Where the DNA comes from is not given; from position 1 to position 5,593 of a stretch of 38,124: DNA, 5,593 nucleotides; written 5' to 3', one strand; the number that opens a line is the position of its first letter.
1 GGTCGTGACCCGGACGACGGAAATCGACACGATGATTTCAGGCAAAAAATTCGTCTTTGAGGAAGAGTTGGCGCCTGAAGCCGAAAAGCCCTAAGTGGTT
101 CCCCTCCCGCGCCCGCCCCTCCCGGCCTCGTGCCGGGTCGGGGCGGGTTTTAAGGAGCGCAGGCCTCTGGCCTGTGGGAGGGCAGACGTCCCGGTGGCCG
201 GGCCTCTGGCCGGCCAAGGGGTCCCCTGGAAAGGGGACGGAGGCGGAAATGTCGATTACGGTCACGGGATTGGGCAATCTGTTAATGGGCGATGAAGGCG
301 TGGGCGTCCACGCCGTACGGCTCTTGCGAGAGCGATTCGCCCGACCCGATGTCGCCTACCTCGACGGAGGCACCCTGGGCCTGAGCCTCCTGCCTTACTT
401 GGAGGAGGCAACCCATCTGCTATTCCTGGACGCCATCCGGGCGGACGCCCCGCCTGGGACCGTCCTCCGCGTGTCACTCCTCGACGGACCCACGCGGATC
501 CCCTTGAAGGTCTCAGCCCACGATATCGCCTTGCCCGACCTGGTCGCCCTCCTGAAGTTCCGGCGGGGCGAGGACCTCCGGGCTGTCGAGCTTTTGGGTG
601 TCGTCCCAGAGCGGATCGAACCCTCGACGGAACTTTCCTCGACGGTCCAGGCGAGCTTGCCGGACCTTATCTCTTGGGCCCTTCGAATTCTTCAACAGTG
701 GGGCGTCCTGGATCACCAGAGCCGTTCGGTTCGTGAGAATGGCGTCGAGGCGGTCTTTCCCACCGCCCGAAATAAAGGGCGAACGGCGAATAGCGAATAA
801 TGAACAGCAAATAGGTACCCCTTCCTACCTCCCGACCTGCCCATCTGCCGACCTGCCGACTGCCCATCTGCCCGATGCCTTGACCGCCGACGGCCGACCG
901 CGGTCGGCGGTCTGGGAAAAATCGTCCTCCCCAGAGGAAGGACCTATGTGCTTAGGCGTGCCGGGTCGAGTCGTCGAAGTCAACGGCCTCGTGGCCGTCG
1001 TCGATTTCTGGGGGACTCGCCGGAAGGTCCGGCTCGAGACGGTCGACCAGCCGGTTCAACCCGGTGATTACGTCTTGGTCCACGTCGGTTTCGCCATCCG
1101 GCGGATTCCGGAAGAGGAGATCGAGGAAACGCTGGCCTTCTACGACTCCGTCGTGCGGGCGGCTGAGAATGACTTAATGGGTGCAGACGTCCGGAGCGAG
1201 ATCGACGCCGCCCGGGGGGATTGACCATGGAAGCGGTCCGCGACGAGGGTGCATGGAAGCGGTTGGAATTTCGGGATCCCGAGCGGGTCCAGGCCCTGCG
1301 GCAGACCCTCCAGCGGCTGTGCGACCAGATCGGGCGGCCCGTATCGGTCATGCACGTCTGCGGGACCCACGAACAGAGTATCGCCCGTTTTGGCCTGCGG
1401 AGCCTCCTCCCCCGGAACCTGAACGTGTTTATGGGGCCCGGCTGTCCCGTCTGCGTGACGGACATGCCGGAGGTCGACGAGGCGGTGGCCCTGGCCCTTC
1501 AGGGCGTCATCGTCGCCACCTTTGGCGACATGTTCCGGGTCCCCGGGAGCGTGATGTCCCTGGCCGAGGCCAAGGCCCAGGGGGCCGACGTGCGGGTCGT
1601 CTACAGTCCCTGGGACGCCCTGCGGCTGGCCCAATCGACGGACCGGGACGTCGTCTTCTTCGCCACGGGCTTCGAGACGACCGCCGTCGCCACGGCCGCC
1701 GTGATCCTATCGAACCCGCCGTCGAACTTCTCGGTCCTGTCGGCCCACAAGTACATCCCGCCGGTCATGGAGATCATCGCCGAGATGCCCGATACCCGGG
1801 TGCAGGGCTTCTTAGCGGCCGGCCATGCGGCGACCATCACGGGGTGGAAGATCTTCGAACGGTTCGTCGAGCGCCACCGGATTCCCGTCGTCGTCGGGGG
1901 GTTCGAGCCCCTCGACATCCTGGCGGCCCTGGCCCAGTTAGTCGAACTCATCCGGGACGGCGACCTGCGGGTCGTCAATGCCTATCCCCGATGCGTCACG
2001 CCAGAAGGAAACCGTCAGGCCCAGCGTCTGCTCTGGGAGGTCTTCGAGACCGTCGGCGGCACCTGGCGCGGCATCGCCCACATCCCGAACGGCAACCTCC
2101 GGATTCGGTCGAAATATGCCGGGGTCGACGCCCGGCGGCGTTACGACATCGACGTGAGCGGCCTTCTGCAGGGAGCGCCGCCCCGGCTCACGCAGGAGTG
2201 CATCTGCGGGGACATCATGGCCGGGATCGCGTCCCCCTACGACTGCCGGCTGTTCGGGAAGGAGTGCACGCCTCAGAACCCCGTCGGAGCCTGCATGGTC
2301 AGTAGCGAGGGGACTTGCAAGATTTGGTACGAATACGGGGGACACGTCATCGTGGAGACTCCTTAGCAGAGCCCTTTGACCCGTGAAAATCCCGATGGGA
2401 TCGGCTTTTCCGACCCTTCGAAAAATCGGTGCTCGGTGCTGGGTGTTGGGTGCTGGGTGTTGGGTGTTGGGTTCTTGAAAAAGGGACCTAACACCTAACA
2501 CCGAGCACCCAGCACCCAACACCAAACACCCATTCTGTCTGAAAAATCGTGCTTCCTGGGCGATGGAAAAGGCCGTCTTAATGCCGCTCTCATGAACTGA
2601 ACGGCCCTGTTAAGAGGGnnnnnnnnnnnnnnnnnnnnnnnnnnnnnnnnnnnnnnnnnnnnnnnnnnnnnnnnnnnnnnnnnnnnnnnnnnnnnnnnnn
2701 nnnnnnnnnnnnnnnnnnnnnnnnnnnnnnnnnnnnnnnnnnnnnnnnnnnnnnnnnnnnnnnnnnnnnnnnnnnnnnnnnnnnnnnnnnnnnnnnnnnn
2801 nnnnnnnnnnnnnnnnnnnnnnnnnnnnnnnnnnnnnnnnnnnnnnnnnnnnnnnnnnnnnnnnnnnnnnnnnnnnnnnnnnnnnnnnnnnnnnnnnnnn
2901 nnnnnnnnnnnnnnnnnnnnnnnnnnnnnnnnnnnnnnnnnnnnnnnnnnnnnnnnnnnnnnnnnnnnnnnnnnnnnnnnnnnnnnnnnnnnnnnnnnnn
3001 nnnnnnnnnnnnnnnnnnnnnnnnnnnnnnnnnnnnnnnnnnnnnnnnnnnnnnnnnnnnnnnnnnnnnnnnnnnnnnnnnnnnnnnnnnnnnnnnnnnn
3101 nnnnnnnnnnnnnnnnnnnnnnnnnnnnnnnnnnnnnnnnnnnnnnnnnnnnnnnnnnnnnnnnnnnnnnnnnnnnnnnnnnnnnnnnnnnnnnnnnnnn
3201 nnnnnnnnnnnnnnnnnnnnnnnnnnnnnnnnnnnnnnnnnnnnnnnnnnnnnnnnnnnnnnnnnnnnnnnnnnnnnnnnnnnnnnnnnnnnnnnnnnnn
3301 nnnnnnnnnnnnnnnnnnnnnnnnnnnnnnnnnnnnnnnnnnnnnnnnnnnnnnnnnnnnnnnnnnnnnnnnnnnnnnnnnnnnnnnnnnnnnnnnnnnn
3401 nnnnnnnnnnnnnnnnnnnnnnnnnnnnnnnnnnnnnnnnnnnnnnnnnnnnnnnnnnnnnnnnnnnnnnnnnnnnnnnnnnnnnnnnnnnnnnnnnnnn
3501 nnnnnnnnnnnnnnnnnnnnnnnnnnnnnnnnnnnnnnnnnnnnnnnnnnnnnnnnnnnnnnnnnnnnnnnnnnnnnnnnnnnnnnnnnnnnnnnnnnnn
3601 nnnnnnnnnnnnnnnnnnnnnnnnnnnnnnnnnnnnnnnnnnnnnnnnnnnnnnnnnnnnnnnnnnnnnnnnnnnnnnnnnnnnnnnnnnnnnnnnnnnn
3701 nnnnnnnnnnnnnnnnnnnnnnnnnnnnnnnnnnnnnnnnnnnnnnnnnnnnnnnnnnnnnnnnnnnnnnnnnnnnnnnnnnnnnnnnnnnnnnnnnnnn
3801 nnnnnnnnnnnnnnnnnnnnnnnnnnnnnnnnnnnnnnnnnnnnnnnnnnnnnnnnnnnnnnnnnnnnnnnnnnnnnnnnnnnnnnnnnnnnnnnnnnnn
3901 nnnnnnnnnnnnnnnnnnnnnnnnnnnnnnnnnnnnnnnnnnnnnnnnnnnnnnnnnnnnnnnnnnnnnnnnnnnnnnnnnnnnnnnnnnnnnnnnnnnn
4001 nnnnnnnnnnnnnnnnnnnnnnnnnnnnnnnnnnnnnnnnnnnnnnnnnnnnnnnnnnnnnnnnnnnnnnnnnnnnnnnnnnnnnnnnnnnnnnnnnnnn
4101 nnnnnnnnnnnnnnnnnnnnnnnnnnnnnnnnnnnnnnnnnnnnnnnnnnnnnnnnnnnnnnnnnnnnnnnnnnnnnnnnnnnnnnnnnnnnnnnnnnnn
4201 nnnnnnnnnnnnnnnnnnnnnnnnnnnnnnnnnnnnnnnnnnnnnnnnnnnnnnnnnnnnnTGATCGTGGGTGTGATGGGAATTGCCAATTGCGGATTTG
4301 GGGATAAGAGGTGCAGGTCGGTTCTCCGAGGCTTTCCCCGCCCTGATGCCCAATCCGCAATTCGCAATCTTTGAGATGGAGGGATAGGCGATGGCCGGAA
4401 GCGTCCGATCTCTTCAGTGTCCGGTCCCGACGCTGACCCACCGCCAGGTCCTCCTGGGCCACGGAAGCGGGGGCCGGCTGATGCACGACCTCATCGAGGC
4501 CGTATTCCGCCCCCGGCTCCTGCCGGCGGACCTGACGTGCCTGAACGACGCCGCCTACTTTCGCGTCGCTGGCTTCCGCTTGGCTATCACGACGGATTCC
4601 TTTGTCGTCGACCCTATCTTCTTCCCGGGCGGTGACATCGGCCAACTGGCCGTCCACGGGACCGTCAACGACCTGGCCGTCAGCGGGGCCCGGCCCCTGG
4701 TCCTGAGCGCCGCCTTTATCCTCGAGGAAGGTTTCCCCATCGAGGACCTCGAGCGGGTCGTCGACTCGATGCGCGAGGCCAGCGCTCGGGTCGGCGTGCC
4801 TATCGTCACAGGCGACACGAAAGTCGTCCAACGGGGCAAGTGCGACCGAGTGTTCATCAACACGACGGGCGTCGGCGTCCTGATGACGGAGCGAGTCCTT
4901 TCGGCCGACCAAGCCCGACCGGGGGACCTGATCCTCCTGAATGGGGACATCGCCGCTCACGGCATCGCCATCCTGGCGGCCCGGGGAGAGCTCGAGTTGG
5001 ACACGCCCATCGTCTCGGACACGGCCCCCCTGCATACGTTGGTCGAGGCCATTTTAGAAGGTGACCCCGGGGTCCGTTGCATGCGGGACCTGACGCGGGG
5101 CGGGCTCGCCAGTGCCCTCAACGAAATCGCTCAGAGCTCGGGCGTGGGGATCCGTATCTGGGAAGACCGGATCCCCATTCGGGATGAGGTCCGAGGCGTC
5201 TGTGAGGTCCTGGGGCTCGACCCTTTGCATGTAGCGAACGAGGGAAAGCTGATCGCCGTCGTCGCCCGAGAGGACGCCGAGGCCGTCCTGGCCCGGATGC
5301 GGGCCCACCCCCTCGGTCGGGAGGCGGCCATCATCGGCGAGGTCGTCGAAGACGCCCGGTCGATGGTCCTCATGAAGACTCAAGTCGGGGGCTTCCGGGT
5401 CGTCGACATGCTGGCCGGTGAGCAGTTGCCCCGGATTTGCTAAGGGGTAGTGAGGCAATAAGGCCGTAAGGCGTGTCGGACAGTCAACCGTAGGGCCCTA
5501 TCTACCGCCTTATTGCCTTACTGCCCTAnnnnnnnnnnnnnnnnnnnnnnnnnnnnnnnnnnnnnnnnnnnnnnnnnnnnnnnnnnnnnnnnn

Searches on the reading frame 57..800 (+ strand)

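Call 17: search_protein_families(library=pfam, proteins=[window:57-800:+])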
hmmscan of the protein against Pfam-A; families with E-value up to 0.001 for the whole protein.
window:57-800:+ (247 aa): 1 family
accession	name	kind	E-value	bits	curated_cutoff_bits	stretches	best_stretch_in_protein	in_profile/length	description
PF01750.23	HycI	-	6.3e-19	68.5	23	1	84-210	1-129/130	Hydrogenase maturation protease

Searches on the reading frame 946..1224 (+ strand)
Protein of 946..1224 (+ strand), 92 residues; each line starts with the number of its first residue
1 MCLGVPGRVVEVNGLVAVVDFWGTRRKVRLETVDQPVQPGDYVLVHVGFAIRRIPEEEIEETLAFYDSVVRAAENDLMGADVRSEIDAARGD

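Call 17: search_protein_families(library=pfam, proteins=[window:946-1224:+])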
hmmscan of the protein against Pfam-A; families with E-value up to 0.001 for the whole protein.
window:946-1224:+ (92 aa): 1 family
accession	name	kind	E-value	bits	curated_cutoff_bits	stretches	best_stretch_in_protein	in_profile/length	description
PF01455.23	HupF_HypC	-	8.6e-27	93.5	28.5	1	1-65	1-64/65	HupF/HypC family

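Call 90: find_encoding_contigs(protein=window:946-1224:+, flank=6000, max_places=10)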
Protein window:946-1224:+ (92 aa): 10 contigs read that carry it; 9 places shown.
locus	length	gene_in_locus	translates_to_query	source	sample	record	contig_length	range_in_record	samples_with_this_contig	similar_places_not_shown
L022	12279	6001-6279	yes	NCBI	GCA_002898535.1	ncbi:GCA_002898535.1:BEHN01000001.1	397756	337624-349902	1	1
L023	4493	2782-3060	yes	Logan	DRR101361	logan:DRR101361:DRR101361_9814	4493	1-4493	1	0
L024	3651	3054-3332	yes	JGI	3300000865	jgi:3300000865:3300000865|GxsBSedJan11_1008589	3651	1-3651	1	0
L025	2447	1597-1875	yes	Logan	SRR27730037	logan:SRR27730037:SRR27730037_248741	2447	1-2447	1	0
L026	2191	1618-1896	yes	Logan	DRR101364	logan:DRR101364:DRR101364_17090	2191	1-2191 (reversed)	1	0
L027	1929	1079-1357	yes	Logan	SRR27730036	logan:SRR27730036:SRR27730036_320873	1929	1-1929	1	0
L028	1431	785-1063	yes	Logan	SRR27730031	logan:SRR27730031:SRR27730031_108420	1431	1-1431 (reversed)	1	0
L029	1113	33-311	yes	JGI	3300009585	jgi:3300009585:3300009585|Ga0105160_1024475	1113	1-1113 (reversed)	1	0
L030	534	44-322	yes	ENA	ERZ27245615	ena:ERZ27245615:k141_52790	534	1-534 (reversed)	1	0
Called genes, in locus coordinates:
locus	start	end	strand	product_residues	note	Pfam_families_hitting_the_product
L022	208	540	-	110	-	PF00034:Cytochrom_C, PF13442:Cytochrome_CBB3 (weak)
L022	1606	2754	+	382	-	PF01058:Oxidored_q6, PF14720:NiFe_hyd_SSU_C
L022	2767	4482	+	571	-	PF27537:HoxH (weak), PF00374:NiFeSe_Hases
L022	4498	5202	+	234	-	PF01292:Ni_hydr_CYTB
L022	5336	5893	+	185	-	PF01750:HycI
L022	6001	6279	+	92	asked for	PF01455:HupF_HypC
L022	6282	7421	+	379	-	PF01924:HypD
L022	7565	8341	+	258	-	PF00551:Formyl_trans_N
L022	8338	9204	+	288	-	PF00378:ECH_1, PF16113:ECH_2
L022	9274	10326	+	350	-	PF00586:AIRS, PF02769:AIRS_C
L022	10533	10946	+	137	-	PF01155:HypA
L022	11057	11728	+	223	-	PF02492:cobW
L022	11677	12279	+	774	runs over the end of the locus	PF00708:Acylphosphatase, PF07503:zf-HYPF, PF01300:Sua5_yciO_yrdC, PF17788:HypF_C, PF22521:HypF_C_2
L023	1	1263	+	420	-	?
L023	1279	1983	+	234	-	PF01292:Ni_hydr_CYTB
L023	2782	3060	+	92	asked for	PF01455:HupF_HypC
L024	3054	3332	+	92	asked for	PF01455:HupF_HypC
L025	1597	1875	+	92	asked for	PF01455:HupF_HypC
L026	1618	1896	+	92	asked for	PF01455:HupF_HypC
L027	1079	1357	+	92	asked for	PF01455:HupF_HypC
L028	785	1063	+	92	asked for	PF01455:HupF_HypC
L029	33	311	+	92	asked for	PF01455:HupF_HypC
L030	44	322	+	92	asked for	PF01455:HupF_HypC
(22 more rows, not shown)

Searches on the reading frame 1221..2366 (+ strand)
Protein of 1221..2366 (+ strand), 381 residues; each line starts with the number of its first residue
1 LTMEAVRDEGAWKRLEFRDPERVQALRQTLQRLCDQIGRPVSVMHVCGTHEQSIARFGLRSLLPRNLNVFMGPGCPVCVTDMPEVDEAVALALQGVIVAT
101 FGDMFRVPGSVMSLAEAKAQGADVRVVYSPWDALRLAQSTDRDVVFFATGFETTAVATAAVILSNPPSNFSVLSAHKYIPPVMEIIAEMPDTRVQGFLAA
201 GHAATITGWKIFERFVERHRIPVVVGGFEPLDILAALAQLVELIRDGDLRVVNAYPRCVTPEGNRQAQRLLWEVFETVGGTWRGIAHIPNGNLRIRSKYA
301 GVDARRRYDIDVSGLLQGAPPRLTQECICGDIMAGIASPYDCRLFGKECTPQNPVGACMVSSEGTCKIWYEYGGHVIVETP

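Call 17: search_protein_families(library=pfam, proteins=[window:1221-2366:+])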
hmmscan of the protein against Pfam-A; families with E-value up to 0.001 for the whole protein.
window:1221-2366:+ (381 aa): 1 family
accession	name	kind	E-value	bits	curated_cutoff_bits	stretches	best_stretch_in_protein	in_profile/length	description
PF01924.21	HypD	-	3.1e-135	451.2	25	1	23-373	3-351/351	Hydrogenase formation hypA family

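Call 63: find_homologous_proteins(query=window:1221-2366:+, max_evalue=1e-100)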
Query window:1221-2366:+ (381 aa): 4039 proteins with E <= 1e-100 among 8000 candidates; the best 120 are listed.
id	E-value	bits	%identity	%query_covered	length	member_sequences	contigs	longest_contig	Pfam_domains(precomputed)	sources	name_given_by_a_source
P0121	2.8e-242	821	94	99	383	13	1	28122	PF01924.22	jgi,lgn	jgi:hydrogenase expression/formation protein HypD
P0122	1.5e-220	750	85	99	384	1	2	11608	PF01924.22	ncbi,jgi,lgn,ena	-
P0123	2.2e-219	746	85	99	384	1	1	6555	PF01924.22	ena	-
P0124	1.1e-214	731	83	97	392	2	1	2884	PF01924.22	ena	-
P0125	2.2e-214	730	82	99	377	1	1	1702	PF01924.22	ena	-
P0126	3.4e-214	729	83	97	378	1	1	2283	PF01924.22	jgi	-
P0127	9.6e-214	728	83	97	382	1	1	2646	PF01924.22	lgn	-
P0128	3.3e-213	726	82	99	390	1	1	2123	PF01924.22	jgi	jgi:hydrogenase expression/formation protein HypD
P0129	7.0e-212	721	81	96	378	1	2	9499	PF01924.22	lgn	-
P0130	9.1e-212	721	81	96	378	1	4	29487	PF01924.22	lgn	-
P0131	2.7e-211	719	82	97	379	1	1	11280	PF01924.22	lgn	-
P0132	5.4e-211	718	82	97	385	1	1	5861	PF01924.22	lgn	-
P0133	7.3e-211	718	82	97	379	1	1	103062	PF01924.22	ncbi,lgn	-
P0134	1.7e-210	717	83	97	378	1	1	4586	PF01924.22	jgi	-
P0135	2.6e-210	716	81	97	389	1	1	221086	PF01924.22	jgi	jgi:hydrogenase expression/formation protein HypD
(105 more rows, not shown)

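Call 64: find_encoding_contigs(protein=P0121, flank=10000, max_places=4)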
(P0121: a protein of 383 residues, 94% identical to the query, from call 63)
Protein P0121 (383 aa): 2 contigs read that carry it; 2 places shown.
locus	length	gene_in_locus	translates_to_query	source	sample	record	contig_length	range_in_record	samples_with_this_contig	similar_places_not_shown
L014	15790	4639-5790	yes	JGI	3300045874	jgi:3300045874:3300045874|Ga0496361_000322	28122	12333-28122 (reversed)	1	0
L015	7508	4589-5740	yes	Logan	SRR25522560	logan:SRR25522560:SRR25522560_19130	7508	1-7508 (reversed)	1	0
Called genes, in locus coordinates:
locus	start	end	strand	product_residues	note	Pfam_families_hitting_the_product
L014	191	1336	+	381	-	PF01058:Oxidored_q6, PF14720:NiFe_hyd_SSU_C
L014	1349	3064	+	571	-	PF27537:HoxH (weak), PF00374:NiFeSe_Hases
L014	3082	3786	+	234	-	PF01292:Ni_hydr_CYTB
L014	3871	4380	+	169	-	PF01750:HycI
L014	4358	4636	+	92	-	PF01455:HupF_HypC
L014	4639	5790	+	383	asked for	PF01924:HypD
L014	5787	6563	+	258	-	PF00551:Formyl_trans_N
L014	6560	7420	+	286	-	PF00378:ECH_1, PF16113:ECH_2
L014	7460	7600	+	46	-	-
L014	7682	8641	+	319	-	PF00586:AIRS, PF02769:AIRS_C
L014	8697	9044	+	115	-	PF01155:HypA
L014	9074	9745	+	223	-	PF02492:cobW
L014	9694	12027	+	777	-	PF00708:Acylphosphatase, PF07503:zf-HYPF, PF01300:Sua5_yciO_yrdC, PF17788:HypF_C, PF00814:TsaD (faint), PF22521:HypF_C_2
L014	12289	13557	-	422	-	PF01266:DAO (faint), PF07992:Pyr_redox_2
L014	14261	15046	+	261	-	PF00027:cNMP_binding, PF00498:FHA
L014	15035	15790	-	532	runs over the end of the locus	PF00501:AMP-binding, PF13193:AMP-binding_C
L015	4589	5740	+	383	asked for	PF01924:HypD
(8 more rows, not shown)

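Call 65: find_encoding_contigs(protein=P0122, flank=10000, max_places=3)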
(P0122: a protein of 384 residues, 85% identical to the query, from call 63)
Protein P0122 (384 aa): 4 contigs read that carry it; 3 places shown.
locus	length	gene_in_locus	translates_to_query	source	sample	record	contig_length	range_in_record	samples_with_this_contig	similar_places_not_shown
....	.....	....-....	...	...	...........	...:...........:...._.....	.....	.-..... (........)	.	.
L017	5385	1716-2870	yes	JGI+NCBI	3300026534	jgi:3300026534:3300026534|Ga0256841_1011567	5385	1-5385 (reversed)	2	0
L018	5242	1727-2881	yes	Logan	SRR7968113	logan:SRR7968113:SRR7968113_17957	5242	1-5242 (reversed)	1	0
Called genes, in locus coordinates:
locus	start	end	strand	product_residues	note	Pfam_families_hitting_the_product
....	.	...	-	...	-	?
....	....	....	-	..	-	-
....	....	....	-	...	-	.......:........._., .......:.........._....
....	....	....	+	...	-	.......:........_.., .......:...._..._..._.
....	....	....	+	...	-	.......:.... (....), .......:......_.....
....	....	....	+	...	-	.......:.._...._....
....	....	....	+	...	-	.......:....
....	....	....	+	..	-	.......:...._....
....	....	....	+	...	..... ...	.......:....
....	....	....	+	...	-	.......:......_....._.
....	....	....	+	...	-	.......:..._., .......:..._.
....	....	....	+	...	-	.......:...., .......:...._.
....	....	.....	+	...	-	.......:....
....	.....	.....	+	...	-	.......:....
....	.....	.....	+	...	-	?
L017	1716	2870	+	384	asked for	PF01924:HypD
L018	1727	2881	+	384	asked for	PF01924:HypD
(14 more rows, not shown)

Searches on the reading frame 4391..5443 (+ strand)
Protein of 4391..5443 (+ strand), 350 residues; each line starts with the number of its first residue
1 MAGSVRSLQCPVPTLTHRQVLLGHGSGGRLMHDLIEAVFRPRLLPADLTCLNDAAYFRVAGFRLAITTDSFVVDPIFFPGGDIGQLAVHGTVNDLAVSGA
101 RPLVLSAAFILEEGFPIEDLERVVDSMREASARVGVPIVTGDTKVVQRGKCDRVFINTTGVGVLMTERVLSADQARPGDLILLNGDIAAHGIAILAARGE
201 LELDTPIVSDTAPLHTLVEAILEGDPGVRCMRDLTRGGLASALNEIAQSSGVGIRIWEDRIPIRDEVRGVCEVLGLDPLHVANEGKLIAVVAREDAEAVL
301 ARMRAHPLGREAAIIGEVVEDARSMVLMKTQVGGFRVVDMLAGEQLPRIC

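Call 14: search_protein_families(library=pfam, proteins=[window:4391-5443:+])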
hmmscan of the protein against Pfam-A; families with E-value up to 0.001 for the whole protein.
window:4391-5443:+ (350 aa): 2 families
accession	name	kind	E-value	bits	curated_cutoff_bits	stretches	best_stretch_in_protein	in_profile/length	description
PF02769.27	AIRS_C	-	1.8e-32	113.1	23.1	1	176-324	1-151/156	AIR synthase related protein, C-terminal domain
PF00586.29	AIRS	-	1.4e-25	90.3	24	1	52-163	2-111/112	AIR synthase related protein, N-terminal domain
